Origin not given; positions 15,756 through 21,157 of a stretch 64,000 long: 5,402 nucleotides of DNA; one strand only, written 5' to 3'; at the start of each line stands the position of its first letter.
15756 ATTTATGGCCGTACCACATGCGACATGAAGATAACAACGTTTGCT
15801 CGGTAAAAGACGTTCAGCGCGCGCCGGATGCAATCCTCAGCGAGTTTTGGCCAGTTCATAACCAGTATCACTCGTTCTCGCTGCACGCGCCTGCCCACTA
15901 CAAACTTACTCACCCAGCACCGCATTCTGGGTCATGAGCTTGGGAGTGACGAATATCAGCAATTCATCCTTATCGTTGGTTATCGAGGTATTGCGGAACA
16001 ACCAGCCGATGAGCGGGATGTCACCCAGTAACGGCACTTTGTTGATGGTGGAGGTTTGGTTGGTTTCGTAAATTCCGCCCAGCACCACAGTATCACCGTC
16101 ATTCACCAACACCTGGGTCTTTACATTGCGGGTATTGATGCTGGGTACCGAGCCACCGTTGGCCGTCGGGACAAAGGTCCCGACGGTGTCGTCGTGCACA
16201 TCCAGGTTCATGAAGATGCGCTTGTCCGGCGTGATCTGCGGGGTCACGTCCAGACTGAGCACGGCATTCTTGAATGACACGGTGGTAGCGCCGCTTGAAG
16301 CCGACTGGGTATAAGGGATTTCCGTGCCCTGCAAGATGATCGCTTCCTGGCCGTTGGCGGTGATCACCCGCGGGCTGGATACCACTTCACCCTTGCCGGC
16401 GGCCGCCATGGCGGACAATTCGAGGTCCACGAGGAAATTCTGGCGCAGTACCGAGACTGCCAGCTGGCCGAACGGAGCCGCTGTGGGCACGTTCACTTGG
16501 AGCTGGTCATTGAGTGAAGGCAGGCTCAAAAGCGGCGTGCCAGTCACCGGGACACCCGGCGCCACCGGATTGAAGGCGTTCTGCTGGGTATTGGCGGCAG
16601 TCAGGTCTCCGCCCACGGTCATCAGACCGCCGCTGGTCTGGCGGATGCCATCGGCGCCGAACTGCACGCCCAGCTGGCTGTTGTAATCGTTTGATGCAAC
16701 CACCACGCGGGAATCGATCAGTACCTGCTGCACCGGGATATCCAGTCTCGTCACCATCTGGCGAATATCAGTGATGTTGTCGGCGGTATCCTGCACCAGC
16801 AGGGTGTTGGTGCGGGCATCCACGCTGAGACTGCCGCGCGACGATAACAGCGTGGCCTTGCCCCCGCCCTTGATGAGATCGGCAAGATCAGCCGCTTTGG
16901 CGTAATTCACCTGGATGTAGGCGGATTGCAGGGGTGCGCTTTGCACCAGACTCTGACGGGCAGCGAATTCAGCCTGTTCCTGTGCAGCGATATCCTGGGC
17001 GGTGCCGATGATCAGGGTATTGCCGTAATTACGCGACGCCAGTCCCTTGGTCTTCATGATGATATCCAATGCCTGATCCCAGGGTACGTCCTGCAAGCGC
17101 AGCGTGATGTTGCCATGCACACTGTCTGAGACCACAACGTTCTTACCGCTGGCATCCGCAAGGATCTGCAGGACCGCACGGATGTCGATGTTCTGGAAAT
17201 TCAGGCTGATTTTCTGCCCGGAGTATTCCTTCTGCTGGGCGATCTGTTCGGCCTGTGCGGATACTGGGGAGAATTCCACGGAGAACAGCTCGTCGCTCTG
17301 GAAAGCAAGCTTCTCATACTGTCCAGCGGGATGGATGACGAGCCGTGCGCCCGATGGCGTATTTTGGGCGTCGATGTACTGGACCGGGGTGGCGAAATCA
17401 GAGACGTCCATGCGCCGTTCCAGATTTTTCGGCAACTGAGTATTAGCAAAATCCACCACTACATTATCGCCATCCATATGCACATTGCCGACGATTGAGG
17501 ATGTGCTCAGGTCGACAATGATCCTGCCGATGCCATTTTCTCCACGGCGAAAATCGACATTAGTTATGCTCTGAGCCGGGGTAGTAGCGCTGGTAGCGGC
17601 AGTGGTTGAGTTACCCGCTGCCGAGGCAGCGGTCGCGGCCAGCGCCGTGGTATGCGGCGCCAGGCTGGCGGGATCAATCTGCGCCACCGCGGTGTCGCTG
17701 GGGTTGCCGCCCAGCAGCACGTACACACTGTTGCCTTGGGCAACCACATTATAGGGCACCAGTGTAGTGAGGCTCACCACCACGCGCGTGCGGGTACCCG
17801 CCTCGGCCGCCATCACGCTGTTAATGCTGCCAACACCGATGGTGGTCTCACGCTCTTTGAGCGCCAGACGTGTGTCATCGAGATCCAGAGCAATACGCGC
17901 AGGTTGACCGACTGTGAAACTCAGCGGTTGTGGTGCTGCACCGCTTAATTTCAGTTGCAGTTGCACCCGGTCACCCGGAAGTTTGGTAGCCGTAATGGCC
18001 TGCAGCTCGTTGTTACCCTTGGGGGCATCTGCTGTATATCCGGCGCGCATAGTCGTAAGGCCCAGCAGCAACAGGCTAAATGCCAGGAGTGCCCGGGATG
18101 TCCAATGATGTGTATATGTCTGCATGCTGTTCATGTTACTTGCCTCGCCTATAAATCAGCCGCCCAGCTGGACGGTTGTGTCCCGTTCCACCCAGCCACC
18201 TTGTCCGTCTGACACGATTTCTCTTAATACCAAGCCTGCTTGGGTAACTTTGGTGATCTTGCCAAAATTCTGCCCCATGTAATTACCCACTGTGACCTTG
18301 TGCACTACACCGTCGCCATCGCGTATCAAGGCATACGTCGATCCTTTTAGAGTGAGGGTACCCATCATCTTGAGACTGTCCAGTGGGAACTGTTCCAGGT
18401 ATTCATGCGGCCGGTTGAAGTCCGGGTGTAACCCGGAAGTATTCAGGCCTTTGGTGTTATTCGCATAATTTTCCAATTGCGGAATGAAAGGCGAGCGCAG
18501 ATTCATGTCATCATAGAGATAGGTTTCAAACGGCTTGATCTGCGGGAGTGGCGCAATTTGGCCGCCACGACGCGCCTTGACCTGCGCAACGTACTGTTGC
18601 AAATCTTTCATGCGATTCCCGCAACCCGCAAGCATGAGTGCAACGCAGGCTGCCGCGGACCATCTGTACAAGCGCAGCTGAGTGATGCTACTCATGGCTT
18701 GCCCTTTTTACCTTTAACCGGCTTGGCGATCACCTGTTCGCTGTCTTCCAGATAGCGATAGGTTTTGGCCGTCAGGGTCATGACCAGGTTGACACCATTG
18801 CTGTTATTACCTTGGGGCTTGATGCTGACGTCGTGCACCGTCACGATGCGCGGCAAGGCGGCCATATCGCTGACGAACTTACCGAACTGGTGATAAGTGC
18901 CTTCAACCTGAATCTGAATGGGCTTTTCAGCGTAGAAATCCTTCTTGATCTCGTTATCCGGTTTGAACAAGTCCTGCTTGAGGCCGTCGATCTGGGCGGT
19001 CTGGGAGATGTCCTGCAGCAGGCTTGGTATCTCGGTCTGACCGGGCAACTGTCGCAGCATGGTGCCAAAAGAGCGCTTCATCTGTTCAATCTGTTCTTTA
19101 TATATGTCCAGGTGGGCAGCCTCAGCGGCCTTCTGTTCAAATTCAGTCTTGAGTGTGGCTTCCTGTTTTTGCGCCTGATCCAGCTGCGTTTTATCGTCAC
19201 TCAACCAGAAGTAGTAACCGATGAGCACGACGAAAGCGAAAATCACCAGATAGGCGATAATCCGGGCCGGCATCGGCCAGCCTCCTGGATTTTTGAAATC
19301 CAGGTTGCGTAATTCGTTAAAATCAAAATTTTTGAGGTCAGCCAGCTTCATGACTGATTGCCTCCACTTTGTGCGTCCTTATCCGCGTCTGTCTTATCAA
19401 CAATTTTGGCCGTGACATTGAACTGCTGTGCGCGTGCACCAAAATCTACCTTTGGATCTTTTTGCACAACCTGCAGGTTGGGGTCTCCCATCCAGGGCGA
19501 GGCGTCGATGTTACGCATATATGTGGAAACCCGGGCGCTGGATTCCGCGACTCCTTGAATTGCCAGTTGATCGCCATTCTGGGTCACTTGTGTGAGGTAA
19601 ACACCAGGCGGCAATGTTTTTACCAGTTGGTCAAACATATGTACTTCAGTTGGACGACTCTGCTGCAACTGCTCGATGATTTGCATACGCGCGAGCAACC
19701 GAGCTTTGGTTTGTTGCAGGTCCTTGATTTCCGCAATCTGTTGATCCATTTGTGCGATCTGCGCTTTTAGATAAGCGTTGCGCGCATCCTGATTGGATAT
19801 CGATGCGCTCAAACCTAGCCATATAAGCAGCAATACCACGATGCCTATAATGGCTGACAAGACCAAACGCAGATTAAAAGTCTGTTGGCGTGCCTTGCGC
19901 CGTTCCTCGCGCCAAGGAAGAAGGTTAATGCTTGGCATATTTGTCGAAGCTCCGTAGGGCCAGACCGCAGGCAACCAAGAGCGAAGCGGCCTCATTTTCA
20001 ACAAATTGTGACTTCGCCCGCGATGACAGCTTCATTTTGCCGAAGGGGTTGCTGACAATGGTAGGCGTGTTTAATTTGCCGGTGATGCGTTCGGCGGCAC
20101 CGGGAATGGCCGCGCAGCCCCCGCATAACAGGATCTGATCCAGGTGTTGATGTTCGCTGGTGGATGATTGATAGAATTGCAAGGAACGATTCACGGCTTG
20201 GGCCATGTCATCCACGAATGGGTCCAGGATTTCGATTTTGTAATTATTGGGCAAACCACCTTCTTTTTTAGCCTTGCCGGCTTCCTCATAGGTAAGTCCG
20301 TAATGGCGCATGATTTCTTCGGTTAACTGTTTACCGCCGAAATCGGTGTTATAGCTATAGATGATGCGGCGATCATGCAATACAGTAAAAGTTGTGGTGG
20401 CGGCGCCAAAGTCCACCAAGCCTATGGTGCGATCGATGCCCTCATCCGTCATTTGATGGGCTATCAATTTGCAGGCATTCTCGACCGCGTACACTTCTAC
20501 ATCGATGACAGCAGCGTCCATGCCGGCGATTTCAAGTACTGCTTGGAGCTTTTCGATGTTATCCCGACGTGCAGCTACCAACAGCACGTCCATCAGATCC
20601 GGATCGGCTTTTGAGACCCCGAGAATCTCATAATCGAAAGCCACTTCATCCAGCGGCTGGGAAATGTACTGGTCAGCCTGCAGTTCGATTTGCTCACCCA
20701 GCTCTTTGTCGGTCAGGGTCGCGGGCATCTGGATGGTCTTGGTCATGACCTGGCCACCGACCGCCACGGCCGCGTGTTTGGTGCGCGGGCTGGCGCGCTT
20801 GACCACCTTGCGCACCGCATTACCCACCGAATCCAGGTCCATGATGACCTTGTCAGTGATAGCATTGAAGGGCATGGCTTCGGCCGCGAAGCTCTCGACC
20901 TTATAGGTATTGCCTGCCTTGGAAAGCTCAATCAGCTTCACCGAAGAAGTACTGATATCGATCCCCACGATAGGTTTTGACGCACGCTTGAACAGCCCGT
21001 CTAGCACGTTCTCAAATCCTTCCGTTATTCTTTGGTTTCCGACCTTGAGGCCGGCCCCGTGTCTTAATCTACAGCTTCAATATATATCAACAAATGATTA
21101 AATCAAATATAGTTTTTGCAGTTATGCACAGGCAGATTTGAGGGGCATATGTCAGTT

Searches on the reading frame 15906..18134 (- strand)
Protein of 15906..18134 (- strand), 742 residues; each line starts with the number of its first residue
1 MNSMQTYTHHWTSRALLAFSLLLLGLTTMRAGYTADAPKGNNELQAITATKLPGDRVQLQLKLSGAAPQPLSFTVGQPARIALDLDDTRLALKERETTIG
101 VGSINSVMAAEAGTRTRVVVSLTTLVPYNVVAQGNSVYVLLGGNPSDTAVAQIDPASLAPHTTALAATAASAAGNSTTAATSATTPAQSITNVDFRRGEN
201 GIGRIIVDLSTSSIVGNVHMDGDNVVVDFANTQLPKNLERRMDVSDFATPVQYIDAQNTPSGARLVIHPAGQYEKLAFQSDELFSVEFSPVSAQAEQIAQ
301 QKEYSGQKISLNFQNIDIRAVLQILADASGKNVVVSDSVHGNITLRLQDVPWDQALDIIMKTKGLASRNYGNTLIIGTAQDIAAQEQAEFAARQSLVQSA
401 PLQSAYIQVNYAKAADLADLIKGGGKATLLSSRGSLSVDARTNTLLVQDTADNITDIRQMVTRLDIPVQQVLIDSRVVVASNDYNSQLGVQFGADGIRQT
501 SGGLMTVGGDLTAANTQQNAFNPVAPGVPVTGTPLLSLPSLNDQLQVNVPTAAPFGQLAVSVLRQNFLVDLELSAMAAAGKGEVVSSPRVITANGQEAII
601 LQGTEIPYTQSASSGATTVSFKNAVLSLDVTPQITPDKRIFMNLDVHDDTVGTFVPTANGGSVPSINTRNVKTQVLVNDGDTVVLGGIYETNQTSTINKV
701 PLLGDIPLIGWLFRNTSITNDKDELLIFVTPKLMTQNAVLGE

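Call 36: search_protein_families(library=pfam, proteins=[window:15906-18134:-], max_evalue=0.00001)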
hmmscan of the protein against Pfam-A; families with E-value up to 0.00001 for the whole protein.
window:15906-18134:- (742 aa): 5 families
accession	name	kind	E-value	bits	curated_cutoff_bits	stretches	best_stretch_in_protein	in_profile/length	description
PF00263.26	Secretin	-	6.4e-53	179.2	27.5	1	575-734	1-168/169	Bacterial type II and III secretion system protein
PF11741.13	AMIN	-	2.2e-25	89.1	20.5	1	192-285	1-91/101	AMIN domain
PF03958.22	Secretin_N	-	3.7e-15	56.3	28.2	1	406-470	3-69/69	Bacterial type II/III secretion system short domain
PF21305.2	type_II_gspD_N0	-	1.6e-08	34.7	27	1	311-357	1-48/71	GspD-like, N0 domain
PF07660.19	STN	-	3.7e-07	30.3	28.4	0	332-378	2-51/52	Secretin and TonB N terminus short domain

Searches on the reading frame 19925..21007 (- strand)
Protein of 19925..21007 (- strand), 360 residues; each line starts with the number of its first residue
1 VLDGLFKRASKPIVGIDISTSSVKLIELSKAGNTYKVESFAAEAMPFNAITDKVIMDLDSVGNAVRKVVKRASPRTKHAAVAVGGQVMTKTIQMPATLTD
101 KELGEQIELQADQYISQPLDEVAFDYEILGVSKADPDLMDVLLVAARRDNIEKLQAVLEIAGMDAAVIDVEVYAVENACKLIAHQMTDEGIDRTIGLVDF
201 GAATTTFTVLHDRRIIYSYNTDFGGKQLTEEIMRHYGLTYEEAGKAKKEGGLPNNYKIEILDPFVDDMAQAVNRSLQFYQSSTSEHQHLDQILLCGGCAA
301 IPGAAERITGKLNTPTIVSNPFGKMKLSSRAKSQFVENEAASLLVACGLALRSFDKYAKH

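Call 36: search_protein_families(library=pfam, proteins=[window:19925-21007:-], max_evalue=0.00001)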
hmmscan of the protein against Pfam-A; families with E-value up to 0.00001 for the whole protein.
window:19925-21007:- (360 aa): 2 families
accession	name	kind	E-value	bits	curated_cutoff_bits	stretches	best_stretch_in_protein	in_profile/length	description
PF11104.14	PilM_2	-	3.4e-122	408.1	27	1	15-354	1-340/340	Type IV pilus assembly protein PilM;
PF14450.12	FtsA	-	1.9e-08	35.1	31.8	1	197-322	2-113/127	Cell division protein FtsA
